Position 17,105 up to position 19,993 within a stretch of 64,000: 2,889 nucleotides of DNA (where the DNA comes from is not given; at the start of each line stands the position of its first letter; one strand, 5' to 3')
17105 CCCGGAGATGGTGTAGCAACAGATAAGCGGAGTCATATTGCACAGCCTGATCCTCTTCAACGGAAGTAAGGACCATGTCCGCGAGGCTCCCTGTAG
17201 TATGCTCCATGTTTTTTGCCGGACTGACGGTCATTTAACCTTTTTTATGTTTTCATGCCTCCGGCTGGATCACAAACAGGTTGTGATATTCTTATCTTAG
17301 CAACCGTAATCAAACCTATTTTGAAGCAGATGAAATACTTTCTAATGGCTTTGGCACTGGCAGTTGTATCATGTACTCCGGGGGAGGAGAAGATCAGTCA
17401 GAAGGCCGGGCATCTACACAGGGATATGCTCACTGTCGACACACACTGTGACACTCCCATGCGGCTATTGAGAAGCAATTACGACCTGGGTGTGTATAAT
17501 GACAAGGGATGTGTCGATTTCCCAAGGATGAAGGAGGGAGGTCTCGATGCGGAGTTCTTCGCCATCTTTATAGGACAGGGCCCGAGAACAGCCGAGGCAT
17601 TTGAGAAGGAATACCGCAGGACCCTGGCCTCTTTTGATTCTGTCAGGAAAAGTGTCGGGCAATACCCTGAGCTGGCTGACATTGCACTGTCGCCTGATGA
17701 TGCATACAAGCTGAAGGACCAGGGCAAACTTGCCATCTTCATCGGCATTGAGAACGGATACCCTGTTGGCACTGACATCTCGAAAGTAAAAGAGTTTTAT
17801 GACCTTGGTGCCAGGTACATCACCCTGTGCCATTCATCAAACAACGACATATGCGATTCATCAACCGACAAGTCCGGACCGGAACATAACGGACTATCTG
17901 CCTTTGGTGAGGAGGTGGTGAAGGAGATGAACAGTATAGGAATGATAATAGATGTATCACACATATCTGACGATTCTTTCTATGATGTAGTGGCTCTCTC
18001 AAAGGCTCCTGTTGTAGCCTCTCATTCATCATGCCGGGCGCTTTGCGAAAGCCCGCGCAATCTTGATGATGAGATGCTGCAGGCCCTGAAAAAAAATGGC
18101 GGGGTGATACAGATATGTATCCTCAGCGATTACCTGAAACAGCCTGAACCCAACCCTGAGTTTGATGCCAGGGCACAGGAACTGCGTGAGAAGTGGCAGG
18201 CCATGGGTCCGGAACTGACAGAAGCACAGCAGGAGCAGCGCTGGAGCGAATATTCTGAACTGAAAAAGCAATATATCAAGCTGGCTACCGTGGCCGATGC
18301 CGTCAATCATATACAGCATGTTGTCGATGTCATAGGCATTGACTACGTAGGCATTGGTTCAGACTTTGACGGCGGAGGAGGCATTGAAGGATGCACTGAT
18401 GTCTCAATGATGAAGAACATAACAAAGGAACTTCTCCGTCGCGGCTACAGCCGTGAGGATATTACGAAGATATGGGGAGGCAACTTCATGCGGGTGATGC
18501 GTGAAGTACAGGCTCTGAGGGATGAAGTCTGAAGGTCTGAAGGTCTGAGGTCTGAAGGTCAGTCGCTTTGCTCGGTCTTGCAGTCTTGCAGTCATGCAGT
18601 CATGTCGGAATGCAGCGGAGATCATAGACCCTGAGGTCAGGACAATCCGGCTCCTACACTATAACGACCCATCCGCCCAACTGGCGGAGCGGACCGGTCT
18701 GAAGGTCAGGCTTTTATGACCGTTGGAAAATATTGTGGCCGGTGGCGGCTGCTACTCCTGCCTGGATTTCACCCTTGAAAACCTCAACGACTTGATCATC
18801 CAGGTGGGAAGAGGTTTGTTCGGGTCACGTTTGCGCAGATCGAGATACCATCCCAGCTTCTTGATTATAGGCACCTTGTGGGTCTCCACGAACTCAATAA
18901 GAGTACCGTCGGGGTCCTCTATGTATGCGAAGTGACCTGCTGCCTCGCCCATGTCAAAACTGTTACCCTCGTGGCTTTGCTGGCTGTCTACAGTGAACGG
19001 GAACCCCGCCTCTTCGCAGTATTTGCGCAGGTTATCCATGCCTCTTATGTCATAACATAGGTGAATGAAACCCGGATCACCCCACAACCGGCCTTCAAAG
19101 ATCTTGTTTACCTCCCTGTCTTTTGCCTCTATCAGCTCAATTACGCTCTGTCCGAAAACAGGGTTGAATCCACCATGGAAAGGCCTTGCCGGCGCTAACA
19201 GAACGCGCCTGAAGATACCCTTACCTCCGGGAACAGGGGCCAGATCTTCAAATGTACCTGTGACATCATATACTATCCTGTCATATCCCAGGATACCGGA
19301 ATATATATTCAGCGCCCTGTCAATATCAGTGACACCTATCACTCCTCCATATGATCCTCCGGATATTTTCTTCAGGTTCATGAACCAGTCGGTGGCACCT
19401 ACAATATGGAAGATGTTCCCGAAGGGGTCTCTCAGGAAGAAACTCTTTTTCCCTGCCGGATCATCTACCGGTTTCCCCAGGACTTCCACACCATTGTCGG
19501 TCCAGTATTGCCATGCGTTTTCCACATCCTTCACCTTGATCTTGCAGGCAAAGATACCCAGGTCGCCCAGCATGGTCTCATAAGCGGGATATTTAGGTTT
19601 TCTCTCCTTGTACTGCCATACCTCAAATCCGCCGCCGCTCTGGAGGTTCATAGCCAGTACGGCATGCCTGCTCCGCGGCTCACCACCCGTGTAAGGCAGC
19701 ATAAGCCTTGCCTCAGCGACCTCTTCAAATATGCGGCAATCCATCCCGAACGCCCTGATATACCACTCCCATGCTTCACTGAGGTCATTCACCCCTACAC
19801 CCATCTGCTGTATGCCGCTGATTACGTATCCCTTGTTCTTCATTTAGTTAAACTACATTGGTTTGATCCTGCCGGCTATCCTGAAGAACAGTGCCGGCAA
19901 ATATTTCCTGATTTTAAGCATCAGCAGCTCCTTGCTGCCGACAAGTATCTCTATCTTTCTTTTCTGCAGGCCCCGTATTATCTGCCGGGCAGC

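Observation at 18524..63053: Family of mosaic intergenic elements built from phased 8-nt GTC-anchored tandem units (3 copies in 64 kb)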

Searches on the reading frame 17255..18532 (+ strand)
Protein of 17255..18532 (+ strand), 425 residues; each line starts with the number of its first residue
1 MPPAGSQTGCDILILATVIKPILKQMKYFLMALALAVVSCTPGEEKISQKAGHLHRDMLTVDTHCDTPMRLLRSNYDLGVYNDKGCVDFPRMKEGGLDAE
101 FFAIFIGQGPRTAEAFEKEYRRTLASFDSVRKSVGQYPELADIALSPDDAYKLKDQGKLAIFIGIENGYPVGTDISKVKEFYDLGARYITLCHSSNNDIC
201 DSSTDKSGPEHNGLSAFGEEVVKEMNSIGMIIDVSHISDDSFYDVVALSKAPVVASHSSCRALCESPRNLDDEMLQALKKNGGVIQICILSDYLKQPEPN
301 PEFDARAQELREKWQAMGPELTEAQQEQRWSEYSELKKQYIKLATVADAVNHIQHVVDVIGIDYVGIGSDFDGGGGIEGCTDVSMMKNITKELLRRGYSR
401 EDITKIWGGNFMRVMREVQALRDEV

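Call 9: search_protein_families(library=pfam, proteins=[window:17255-18532:+])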
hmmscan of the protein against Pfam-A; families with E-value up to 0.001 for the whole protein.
window:17255-18532:+ (425 aa): 1 family
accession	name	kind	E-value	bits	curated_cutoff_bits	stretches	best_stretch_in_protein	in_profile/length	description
PF01244.27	Peptidase_M19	-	1.7e-110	369.6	26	1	54-417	2-319/319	Membrane dipeptidase (Peptidase family M19)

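Call 10: find_encoding_contigs(protein=window:17255-18532:+, flank=10000, max_places=10)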
Protein window:17255-18532:+ (425 aa): no gene with exactly this product is on record in the collection.
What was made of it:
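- Tried and rejected: Exact-protein look-up of the window's dipeptidase ORF failed because my ORF start was too far upstream (call 10).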

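Call 29: find_homologous_proteins(query=window:17255-18532:+, max_evalue=1e-50)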
Query window:17255-18532:+ (425 aa): 7996 proteins with E <= 1e-50 among 8000 candidates; the best 120 are listed.
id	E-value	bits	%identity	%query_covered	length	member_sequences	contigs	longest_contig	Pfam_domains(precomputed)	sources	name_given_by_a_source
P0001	2.2e-270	915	100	94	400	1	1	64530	PF01244.28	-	-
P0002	1.6e-263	892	93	97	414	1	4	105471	PF01244.28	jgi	jgi:membrane dipeptidase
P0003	1.6e-256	869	94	94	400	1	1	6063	PF01244.28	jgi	jgi:membrane dipeptidase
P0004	5.9e-237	805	85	93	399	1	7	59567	PF01244.28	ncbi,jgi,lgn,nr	ncbi:MAG: dipeptidase [Bacteroidales bacterium]|jgi:membrane dipeptidase|nr:dipeptidase [Bacteroidal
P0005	1.1e-236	804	85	93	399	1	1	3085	PF01244.28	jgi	-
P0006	2.2e-236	803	85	93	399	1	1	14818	PF01244.28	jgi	-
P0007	1.8e-234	796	84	93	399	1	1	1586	PF01244.28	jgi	-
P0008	1.0e-231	787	85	91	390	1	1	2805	PF01244.28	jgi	-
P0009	1.9e-231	786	85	91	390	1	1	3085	PF01244.28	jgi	-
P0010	3.4e-230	782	79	96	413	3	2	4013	PF01244.28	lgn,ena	-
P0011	1.4e-226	770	82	94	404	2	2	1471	PF01244.28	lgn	-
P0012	1.1e-225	767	79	96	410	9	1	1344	PF01244.28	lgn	-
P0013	1.6e-225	767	80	96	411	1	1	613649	PF01244.28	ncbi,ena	-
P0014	1.6e-225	767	80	93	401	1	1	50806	PF01244.28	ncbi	-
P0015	2.3e-225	766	80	93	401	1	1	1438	PF01244.28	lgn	-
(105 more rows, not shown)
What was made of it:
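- Tried and rejected: Homologues were used instead (call 29).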

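Call 30: find_encoding_contigs(protein=P0002, flank=10000, max_places=4)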
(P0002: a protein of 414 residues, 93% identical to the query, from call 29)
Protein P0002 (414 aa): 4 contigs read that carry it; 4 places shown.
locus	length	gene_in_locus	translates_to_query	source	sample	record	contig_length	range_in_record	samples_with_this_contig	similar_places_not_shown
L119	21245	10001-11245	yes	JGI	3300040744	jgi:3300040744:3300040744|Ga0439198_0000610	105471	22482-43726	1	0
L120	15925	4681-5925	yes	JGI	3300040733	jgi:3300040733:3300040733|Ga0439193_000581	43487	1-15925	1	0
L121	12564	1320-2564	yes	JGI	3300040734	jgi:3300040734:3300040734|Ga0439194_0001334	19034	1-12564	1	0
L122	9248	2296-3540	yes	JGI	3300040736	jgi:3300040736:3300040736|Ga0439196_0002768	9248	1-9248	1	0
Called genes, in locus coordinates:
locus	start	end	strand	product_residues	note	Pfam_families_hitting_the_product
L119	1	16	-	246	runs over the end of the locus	PF01884:PcrB, PF00977:His_biosynth, PF01180:DHO_dh (faint), PF01207:Dus (weak)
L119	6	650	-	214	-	PF01648:ACPS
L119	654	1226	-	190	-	PF25593:GldD_lipo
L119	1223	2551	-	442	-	PF01595:CNNM, PF00571:CBS (weak), PF03471:CorC_HlyC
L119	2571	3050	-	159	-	PF00436:SSB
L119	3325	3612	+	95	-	PF00216:Bac_DNA_binding, PF18291:HU-HIG, PF14908:HU-CCDC81_euk_1 (weak)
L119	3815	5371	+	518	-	PF10150:RNase_E_G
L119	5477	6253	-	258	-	PF10988:DUF2807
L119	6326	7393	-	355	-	-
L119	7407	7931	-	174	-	-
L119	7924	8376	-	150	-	PF04542:Sigma70_r2, PF08281:Sigma70_r4_2, PF04545:Sigma70_r4 (weak)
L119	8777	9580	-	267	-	PF01210:NAD_Gly3P_dh_N (faint), PF03807:F420_oxidored, PF14748:P5CR_dimer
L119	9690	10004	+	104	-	-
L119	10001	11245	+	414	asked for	PF01244:Peptidase_M19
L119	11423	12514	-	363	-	PF00903:Glyoxalase, PF13669:Glyoxalase_4 (weak)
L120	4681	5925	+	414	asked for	PF01244:Peptidase_M19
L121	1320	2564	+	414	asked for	PF01244:Peptidase_M19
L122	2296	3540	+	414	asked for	PF01244:Peptidase_M19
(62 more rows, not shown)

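Call 31: find_encoding_contigs(protein=P0003, flank=10000, max_places=3)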
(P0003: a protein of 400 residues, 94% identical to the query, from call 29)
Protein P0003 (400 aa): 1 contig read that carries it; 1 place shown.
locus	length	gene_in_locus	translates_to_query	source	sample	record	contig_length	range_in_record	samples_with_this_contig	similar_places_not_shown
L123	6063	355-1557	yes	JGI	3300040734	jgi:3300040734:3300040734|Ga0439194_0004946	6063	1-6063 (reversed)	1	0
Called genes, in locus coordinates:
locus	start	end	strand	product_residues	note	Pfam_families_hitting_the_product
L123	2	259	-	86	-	?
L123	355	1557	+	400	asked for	PF01244:Peptidase_M19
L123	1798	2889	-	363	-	PF00903:Glyoxalase, PF13669:Glyoxalase_4 (weak)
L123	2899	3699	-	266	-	PF00106:adh_short, PF08659:KR, PF13561:adh_short_C2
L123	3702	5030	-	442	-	PF01553:Acyltransferase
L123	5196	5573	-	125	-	PF01479:S4 (weak)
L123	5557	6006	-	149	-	PF01195:Pept_tRNA_hydro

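Call 32: find_encoding_contigs(protein=P0004, flank=10000, max_places=7)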
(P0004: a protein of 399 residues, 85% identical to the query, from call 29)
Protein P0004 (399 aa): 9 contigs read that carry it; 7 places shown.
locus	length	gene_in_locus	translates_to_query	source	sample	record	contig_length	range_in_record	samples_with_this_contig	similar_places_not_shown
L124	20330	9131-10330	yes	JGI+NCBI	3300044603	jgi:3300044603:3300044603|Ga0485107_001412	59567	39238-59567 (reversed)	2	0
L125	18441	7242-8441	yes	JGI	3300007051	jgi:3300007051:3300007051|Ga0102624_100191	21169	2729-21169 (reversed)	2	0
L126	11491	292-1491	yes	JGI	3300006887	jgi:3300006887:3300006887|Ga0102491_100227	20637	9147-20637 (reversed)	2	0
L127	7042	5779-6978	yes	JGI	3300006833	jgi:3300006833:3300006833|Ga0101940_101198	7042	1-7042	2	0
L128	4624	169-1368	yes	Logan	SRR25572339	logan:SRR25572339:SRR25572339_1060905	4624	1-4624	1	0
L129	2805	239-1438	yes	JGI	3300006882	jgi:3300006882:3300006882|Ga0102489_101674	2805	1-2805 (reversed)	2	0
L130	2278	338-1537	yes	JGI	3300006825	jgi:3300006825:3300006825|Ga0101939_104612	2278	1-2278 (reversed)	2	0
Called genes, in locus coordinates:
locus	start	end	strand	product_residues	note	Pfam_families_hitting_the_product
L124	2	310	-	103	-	PF01884:PcrB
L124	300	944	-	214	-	PF01648:ACPS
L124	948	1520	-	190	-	PF25593:GldD_lipo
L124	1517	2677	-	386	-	PF01595:CNNM, PF00571:CBS (weak), PF03471:CorC_HlyC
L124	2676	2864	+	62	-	-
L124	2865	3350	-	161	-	PF00436:SSB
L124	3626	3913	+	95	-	PF00216:Bac_DNA_binding, PF18291:HU-HIG, PF14908:HU-CCDC81_euk_1 (weak)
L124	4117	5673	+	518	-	PF10150:RNase_E_G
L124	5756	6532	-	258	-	PF10988:DUF2807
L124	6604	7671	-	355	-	-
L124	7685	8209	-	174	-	-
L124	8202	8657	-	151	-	PF04542:Sigma70_r2, PF08281:Sigma70_r4_2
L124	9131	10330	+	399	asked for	PF01244:Peptidase_M19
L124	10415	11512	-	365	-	PF00903:Glyoxalase, PF13669:Glyoxalase_4 (weak)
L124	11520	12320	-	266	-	PF00106:adh_short, PF08659:KR, PF13561:adh_short_C2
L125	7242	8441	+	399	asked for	PF01244:Peptidase_M19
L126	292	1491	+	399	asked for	PF01244:Peptidase_M19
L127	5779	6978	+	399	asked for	PF01244:Peptidase_M19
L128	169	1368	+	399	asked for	PF01244:Peptidase_M19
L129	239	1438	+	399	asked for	PF01244:Peptidase_M19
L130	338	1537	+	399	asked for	PF01244:Peptidase_M19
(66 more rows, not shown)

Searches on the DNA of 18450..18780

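Call 66: search_rna_families(source=window, start=18450, end=18780, threshold=evalue, max_evalue=1)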
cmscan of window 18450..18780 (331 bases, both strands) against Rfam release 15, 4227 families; matches with E-value up to 1: 2.
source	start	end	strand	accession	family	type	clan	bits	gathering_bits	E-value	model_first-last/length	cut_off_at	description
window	18490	18550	+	RF01131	sR47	Gene; snRNA; snoRNA; CD-box;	CL00132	14.9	40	0.31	1-55/55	no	Small nucleolar RNA sR47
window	18490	18534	+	RF01126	sR41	Gene; snRNA; snoRNA; CD-box;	-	13.8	54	0.54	1-53/53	no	Small nucleolar RNA sR41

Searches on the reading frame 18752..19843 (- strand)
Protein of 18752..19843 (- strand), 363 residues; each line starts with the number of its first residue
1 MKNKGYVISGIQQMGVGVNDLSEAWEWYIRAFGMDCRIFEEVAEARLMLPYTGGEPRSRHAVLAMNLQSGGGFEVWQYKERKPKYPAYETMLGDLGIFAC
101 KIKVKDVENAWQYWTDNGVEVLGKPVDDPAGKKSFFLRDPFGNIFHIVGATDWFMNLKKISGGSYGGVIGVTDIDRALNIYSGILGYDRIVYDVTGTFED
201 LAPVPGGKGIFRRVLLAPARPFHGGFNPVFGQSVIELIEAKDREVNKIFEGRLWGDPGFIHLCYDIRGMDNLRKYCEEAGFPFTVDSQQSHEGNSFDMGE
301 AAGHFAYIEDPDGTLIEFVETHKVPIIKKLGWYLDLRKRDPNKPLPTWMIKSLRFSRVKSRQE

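Call 9: search_protein_families(library=pfam, proteins=[window:18752-19843:-])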
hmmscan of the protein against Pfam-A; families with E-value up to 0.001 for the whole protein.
window:18752-19843:- (363 aa): 2 families
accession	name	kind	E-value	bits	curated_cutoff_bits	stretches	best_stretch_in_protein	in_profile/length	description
PF00903.31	Glyoxalase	-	3.5e-18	66.6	20.6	2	11-146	2-120/121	Glyoxalase/Bleomycin resistance protein/Dioxygenase superfamily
PF13669.12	Glyoxalase_4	-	2.6e-12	47.4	27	1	169-290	5-100/109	Glyoxalase/Bleomycin resistance protein/Dioxygenase superfamily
